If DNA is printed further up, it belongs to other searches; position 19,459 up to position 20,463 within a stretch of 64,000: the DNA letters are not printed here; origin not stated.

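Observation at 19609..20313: Stand-alone YqgF/RuvX-type resolvase-fold protein in a eukaryotic nuclear genome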

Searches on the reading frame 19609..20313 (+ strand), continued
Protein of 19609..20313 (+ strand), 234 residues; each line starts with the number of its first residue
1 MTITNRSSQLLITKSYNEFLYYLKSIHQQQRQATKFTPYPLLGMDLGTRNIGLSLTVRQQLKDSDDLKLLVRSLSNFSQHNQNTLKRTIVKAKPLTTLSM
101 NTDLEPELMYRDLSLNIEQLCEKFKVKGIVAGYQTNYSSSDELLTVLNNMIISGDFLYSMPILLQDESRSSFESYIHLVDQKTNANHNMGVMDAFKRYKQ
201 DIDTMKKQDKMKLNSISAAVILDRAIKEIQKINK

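Call 38: find_homologous_proteins(query=A3, max_evalue=0.00001)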
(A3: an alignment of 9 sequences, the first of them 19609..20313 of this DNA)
Query A3 (9 sequences) (234 aa, profile of the alignment): 250 proteins with E <= 0.00001 among 4750 candidates; the best 120 are listed.
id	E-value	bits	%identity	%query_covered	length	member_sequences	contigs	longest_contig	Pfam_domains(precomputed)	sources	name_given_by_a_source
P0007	3.0e-64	234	24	83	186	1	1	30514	PF03652.21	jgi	jgi:RNase H-fold protein (predicted Holliday junction resolvase)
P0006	2.8e-62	228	24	82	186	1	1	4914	PF03652.21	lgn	-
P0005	6.4e-62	227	31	50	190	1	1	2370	PF03652.21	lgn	-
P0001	5.1e-59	217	49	97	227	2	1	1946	PF03652.21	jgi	-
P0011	1.2e-47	180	23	82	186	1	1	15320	PF03652.21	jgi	jgi:putative transcription antitermination factor YqgF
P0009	4.4e-44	168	26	48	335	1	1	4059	PF03652.21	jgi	-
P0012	8.0e-28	115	23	81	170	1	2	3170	PF03652.21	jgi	jgi:RNase H-fold protein (predicted Holliday junction resolvase)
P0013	3.9e-27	113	21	80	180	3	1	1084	PF03652.21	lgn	-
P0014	1.8e-14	72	56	7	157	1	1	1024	PF03652.21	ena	-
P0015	2.1e-14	72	38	7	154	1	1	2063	PF03652.21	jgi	jgi:putative holliday junction resolvase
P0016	8.4e-14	70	21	78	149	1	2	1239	PF03652.21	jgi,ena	-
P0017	1.6e-13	69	20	78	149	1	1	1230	PF03652.21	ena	-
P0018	1.8e-13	69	24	78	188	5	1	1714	PF03652.21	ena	-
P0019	2.6e-13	68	21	78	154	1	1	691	PF03652.21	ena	-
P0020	4.1e-13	67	38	7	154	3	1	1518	PF03652.21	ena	-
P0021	7.6e-13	67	23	78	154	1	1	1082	PF03652.21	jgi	jgi:putative Holliday junction resolvase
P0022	9.8e-13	66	21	78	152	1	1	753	PF03652.21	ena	-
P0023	1.2e-12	66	57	6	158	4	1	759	PF03652.21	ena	-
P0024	1.3e-12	66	18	54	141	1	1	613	PF03652.21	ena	-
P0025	1.4e-12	66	21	78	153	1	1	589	PF03652.21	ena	-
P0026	1.5e-12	66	23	59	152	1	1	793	PF03652.21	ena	-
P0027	1.5e-12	66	23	59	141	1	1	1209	PF03652.21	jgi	jgi:putative Holliday junction resolvase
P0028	1.5e-12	66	38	7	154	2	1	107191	PF03652.21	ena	-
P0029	1.7e-12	65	22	78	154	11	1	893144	PF03652.21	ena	-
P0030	1.9e-12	65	21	78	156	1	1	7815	PF03652.21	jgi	jgi:putative Holliday junction resolvase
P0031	2.8e-12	65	40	6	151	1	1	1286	PF03652.21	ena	-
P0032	3.5e-12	64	46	11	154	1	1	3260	PF03652.21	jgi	jgi:putative holliday junction resolvase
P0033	4.0e-12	64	26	26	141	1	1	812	PF03652.21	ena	-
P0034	4.3e-12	64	29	62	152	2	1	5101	PF03652.21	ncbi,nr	ncbi:MAG: Holliday junction resolvase RuvX [Rickettsiales bacterium]|nr:Holliday junction resolvase 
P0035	4.8e-12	64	21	78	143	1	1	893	PF03652.21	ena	-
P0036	5.1e-12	64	20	62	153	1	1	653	PF03652.21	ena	-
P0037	5.6e-12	64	20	78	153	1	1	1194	PF03652.21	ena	-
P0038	6.0e-12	64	24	59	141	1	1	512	PF03652.21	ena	-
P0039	6.7e-12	64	22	62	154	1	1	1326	PF03652.21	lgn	-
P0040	6.8e-12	63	38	7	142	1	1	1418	PF03652.21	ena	-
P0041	6.9e-12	63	45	9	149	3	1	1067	PF03652.21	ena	-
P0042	7.6e-12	63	21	62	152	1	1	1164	PF03652.21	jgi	jgi:putative Holliday junction resolvase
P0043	8.2e-12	63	24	59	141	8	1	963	PF03652.21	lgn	-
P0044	8.7e-12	63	36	11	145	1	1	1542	PF03652.21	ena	-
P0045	8.8e-12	63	48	9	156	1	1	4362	PF03652.21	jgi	jgi:putative Holliday junction resolvase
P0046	9.9e-12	63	-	-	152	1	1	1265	PF03652.21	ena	-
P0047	1.1e-11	63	33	6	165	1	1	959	PF03652.21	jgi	jgi:putative Holliday junction resolvase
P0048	1.1e-11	63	23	59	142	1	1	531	PF03652.21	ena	-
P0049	1.1e-11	63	38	7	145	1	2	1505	PF03652.21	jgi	jgi:putative holliday junction resolvase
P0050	1.4e-11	62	38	7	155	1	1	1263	PF03652.21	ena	-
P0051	1.5e-11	62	36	11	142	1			PF03652.21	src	-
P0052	1.5e-11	62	22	32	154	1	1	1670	PF03652.21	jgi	jgi:putative Holliday junction resolvase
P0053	1.6e-11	62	22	78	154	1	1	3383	PF03652.21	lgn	-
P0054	1.7e-11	62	38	7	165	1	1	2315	PF03652.21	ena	-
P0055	1.8e-11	62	27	22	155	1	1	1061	PF03652.21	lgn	-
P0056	1.8e-11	62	44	8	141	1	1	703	PF03652.21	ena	-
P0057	2.5e-11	62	38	7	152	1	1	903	PF03652.21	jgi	jgi:putative Holliday junction resolvase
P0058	2.9e-11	61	38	7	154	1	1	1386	PF03652.21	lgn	-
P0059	3.4e-11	61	38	7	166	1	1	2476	PF03652.21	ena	-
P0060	3.5e-11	61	24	59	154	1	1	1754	PF03652.21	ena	-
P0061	4.0e-11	61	38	7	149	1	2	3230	PF03652.21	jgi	jgi:putative holliday junction resolvase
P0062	4.0e-11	61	38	7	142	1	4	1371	PF03652.21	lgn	-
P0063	4.5e-11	61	22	78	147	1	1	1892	PF03652.21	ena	-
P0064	4.7e-11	61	23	60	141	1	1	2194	PF03652.21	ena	-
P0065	5.3e-11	61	38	7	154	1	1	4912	PF03652.21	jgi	jgi:putative Holliday junction resolvase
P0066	5.6e-11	61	23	81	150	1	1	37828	PF03652.21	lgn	-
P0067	5.7e-11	60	38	7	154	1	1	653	PF03652.21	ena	-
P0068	5.7e-11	60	24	59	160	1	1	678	PF03652.21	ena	-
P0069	5.7e-11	60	31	21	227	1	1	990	PF03652.21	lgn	-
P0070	6.0e-11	60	28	27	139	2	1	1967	PF03652.21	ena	-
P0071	6.3e-11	60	26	39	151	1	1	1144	PF03652.21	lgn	-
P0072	6.5e-11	60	22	65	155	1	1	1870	PF03652.21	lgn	-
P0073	6.5e-11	60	40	6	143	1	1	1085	PF03652.21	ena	-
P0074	6.8e-11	60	23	29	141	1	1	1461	PF03652.21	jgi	jgi:putative holliday junction resolvase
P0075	7.8e-11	60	22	59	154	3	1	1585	PF03652.21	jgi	-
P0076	7.8e-11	60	19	62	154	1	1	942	PF03652.21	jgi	jgi:putative holliday junction resolvase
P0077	9.1e-11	60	43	9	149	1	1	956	PF03652.21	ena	-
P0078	9.2e-11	60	38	7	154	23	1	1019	PF03652.21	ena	-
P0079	9.4e-11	60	23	78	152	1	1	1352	PF03652.21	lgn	-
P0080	9.4e-11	60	43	9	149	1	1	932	PF03652.21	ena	-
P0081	1.0e-10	60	38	7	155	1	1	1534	PF03652.21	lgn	-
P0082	1.1e-10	60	21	59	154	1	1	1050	PF03652.21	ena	-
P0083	1.1e-10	60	38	7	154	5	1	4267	PF03652.21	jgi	-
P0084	1.1e-10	60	38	7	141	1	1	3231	PF03652.21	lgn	-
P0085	1.1e-10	59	22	78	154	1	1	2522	PF03652.21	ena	-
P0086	1.2e-10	59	41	12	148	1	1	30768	PF03652.21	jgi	jgi:putative Holliday junction resolvase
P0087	1.3e-10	59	38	7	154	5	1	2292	PF03652.21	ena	-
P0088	1.3e-10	59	38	7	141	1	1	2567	PF03652.21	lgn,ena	-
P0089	1.5e-10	59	53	6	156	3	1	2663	PF03652.21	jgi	jgi:putative Holliday junction resolvase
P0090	1.5e-10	59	38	7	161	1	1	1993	PF03652.21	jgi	jgi:putative holliday junction resolvase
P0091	1.5e-10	59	31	15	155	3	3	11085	PF03652.21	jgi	jgi:putative Holliday junction resolvase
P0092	1.6e-10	59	43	9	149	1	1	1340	PF03652.21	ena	-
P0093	1.7e-10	59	23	59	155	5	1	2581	PF03652.21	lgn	-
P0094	1.8e-10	59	38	7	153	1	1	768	PF03652.21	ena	-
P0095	1.8e-10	59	22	59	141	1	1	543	PF03652.21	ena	-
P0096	2.3e-10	59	22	59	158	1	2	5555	PF03652.21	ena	-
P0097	2.4e-10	58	38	7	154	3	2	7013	PF03652.21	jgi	jgi:putative Holliday junction resolvase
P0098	2.5e-10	58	38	11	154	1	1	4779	PF03652.21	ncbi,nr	ncbi:MAG TPA: Holliday junction resolvase RuvX [Vicinamibacterales bacterium]|nr:Holliday junction r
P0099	2.6e-10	58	27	18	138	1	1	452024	PF03652.21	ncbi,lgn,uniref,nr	ncbi:Holliday junction resolvase RuvX [Schnuerera sp. xch1]|uniref:Holliday junction resolvase RuvX 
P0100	2.7e-10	58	38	7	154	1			PF03652.21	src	-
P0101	2.9e-10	58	19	78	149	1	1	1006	PF03652.21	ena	-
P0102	3.1e-10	58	41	7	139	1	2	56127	PF03652.21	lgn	-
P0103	3.4e-10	58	38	7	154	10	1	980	PF03652.21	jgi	jgi:putative Holliday junction resolvase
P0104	3.6e-10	58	38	7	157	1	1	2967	PF03652.21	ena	-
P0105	3.6e-10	58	21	59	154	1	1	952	PF03652.21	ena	-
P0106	3.7e-10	58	21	78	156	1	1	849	PF03652.21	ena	-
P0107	3.7e-10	58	38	7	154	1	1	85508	PF03652.21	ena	-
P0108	3.9e-10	58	21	59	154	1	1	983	PF03652.21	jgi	jgi:putative Holliday junction resolvase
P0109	4.1e-10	58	38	7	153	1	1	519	PF03652.21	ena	-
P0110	4.1e-10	58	22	66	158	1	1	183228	PF03652.21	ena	-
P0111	4.1e-10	58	56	7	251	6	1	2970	PF03652.21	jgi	jgi:putative Holliday junction resolvase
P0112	4.3e-10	58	71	6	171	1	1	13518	PF03652.21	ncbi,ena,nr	ncbi:MAG TPA: Holliday junction resolvase RuvX [Vineibacter sp.]|nr:Holliday junction resolvase RuvX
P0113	4.6e-10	58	43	9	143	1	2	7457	PF03652.21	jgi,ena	jgi:putative Holliday junction resolvase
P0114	4.7e-10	57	38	7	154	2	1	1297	PF03652.21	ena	-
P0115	4.8e-10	57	38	9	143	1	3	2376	PF03652.21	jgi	jgi:putative Holliday junction resolvase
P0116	5.4e-10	57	43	6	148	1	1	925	PF03652.21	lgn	-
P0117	5.8e-10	57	34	15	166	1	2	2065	PF03652.21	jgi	jgi:putative Holliday junction resolvase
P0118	5.9e-10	57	20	62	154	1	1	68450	PF03652.21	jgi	jgi:putative Holliday junction resolvase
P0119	6.0e-10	57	23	29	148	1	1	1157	PF03652.21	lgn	-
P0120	6.1e-10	57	38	7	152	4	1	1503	PF03652.21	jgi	jgi:putative Holliday junction resolvase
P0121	6.3e-10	57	37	11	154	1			PF03652.21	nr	nr:Holliday junction resolvase RuvX [Celeribacter neptunius]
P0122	6.5e-10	57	29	21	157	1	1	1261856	PF03652.21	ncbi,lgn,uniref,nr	ncbi:Holliday junction resolvase RuvX [Celeribacter neptunius]|uniref:Putative pre-16S rRNA nuclease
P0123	7.1e-10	57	27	18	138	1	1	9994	PF03652.21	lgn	-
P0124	7.2e-10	57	50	9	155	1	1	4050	PF03652.21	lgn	-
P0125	8.3e-10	57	41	7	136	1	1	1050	PF03652.21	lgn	-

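Call 46: find_encoding_contigs(protein=P0008, flank=3000, max_places=2)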
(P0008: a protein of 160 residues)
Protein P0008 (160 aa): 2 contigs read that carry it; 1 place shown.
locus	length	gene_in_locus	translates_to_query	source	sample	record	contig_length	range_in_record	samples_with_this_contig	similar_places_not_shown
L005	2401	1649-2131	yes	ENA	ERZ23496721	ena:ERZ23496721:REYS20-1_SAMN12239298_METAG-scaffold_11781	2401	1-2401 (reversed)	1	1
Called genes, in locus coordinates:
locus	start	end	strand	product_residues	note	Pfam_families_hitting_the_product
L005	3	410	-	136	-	?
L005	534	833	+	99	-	PF00072:Response_reg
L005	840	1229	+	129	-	PF00072:Response_reg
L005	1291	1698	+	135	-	PF01627:Hpt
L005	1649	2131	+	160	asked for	PF03652:RuvX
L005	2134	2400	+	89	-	?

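Call 52: predict_structure(alignment_id=A5)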
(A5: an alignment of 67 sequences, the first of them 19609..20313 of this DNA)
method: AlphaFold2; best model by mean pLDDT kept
length: 234 residues; sequences in the alignment: 67
mean_pLDDT: 88.2   pTM: 0.85
mean pLDDT of the five models: 88.2, 85.9, 85.5, 84.2, 84.1
residues with pLDDT >= 90: 136; 70-90: 81; 50-70: 12; < 50: 5
segments of 3 or more residues with pLDDT < 50: 1-5
pLDDT, mean of each block of 10 residues (from residue 1): 55 96 93 88 95 96 85 76 76 97 94 96 97 81 90 92 89 84 79 87 92 95 96 91
secondary structure, 60 per line:
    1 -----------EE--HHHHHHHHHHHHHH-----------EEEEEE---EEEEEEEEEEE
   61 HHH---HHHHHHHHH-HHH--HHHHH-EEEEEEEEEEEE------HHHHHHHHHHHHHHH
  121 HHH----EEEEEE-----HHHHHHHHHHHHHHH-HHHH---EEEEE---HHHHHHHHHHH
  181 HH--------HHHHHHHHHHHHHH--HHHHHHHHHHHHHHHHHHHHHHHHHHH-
elements in order: H16-29 E41-46 E50-60 H67-75 H82-86 E88-99 H106-123 E128-133 H139-153 H155-158 E162-166 H170-182 H191-204 H207-233

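Call 55: fold_search(model_id=the predicted structure, library=pdb)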
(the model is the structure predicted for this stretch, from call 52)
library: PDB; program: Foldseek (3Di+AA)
matches with E <= 10: 1301; with E <= 0.001: 22
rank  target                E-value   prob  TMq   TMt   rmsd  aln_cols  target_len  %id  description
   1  7ess_A                1.1e-06  1.00  0.47  0.71   5.3       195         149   13  Structure-guided studies of the Holliday junction resolvase RuvX provide novel insights into ATP-stimulated cleavage o (released 2021-05-26)
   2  7ess_B                2.0e-06  1.00  0.48  0.71   4.9       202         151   13  Structure-guided studies of the Holliday junction resolvase RuvX provide novel insights into ATP-stimulated cleavage o (released 2021-05-26)
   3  4ep5                  6.2e-06  1.00  0.42  0.58   6.7       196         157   10  Thermus thermophilus RuvC structure (released 2012-11-14)
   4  7xhj_B                6.6e-06  1.00  0.41  0.60   6.1       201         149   11  Crystal structure of RuvC from Deinococcus radiodurans (released 2022-07-06)
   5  7w8d_A                9.9e-06  1.00  0.40  0.57   7.7       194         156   11  The structure of Deinococcus radiodurans RuvC (released 2022-08-17)
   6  4ld0_B                1.1e-05  1.00  0.40  0.56   5.5       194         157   10  T. thermophilus RuvC in complex with Holliday junction substrate (released 2013-09-04)
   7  6s16_B                1.5e-05  1.00  0.43  0.57   6.8       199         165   12  T. thermophilus RuvC in complex with Holliday junction substrate (released 2019-09-25)
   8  4ld0_A                1.7e-05  1.00  0.39  0.55   6.7       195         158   10  T. thermophilus RuvC in complex with Holliday junction substrate (released 2013-09-04)
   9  7xhj_A                2.1e-05  1.00  0.38  0.54   7.8       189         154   12  Crystal structure of RuvC from Deinococcus radiodurans (released 2022-07-06)
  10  4ep4_A                2.9e-05  1.00  0.43  0.57   7.7       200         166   10  Thermus thermophilus RuvC structure (released 2012-11-14)
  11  2oce                  9.8e-05  1.00  0.34  0.13  16.6       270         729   14  Crystal structure of Tex family protein PA5201 from Pseudomonas aeruginosa (released 2007-01-02)
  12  6s16_A                1.2e-04  1.00  0.44  0.61   5.1       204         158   10  T. thermophilus RuvC in complex with Holliday junction substrate (released 2019-09-25)
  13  7w8d_B                1.3e-04  1.00  0.41  0.61   5.4       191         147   12  The structure of Deinococcus radiodurans RuvC (released 2022-08-17)
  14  6p7b_B                1.3e-04  1.00  0.37  0.53   8.0       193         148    9  Crystal structure of Fowlpox virus resolvase and substrate Holliday junction DNA complex (released 2020-04-29)
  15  6lw3_A                2.2e-04  1.00  0.39  0.54   6.9       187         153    7  Crystal structure of RuvC from Pseudomonas aeruginosa (released 2020-02-26)
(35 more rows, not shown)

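Call 57: find_encoding_contigs(protein=P0011, flank=7000, max_places=2)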
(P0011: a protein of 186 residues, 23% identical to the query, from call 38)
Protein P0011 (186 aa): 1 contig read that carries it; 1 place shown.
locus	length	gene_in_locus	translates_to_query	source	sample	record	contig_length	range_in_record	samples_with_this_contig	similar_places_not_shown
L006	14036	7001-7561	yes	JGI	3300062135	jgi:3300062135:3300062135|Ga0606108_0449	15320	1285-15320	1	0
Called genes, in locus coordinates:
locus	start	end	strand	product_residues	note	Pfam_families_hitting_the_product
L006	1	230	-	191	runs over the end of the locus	-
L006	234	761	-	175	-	-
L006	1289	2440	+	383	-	PF00561:Abhydrolase_1, PF12146:Hydrolase_4 (faint), PF12697:Abhydrolase_6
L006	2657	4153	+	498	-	PF13325:MCRS_N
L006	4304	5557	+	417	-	PF14523:Syntaxin_2 (weak)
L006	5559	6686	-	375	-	PF00615:RGS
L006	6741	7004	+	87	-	PF05347:Complex1_LYR, PF13233:Complex1_LYR_2, PF20263:LYRM2-like (weak)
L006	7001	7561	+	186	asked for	PF03652:RuvX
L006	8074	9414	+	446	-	PF00664:ABC_membrane, PF00005:ABC_tran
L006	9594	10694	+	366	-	PF00664:ABC_membrane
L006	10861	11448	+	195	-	PF00005:ABC_tran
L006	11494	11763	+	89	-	-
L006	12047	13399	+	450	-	-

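Call 60: find_encoding_contigs(protein=P0006, flank=4000, max_places=2)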
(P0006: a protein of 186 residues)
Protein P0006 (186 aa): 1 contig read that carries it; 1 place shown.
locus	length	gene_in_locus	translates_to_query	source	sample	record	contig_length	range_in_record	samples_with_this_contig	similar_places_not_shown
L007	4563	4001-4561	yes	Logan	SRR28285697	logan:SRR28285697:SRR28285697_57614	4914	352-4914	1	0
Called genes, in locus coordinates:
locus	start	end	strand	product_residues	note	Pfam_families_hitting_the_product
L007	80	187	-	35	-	PF09739:MCM_bind (weak)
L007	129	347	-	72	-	-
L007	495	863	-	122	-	PF09739:MCM_bind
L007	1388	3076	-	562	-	PF07534:TLD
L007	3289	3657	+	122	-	-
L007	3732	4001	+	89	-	PF05347:Complex1_LYR, PF20263:LYRM2-like (weak)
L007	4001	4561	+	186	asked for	PF03652:RuvX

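Call 61: find_encoding_contigs(protein=P0010, flank=4000, max_places=3)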
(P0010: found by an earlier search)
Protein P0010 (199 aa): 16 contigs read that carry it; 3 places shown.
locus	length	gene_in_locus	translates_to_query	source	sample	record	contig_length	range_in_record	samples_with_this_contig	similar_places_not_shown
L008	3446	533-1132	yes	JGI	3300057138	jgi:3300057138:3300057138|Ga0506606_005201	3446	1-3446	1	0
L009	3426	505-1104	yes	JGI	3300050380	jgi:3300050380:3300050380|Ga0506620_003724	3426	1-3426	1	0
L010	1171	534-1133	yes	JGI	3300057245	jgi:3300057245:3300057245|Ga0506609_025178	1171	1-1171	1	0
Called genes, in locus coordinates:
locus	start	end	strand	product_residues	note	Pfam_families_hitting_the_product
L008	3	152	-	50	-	?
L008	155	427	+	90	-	PF05347:Complex1_LYR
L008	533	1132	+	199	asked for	PF03652:RuvX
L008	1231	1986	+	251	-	PF00956:NAP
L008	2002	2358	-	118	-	-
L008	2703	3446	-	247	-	?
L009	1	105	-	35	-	?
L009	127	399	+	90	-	PF05347:Complex1_LYR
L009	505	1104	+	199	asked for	PF03652:RuvX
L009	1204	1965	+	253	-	PF00956:NAP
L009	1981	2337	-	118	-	-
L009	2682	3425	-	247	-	?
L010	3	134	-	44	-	?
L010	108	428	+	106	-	PF05347:Complex1_LYR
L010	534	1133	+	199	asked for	PF03652:RuvX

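Call 62: find_related_loci(query=A3, collection=metagenome_contigs, flank=3000)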
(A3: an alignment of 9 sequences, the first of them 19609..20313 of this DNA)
Query A3 (234 aa) in metagenome_contigs; peptide patterns used: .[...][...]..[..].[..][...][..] (x = any residue, [..] = any of these).
60 stretches matched a pattern; 3 encode a relative of the query (tblastn E <= 1e-3); 3 distinct loci.
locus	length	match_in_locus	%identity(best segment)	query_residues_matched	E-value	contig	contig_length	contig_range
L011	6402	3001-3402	23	41-234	2e-7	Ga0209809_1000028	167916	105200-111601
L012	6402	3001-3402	23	41-234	2e-7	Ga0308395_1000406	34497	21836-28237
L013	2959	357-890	22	41-231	1e-5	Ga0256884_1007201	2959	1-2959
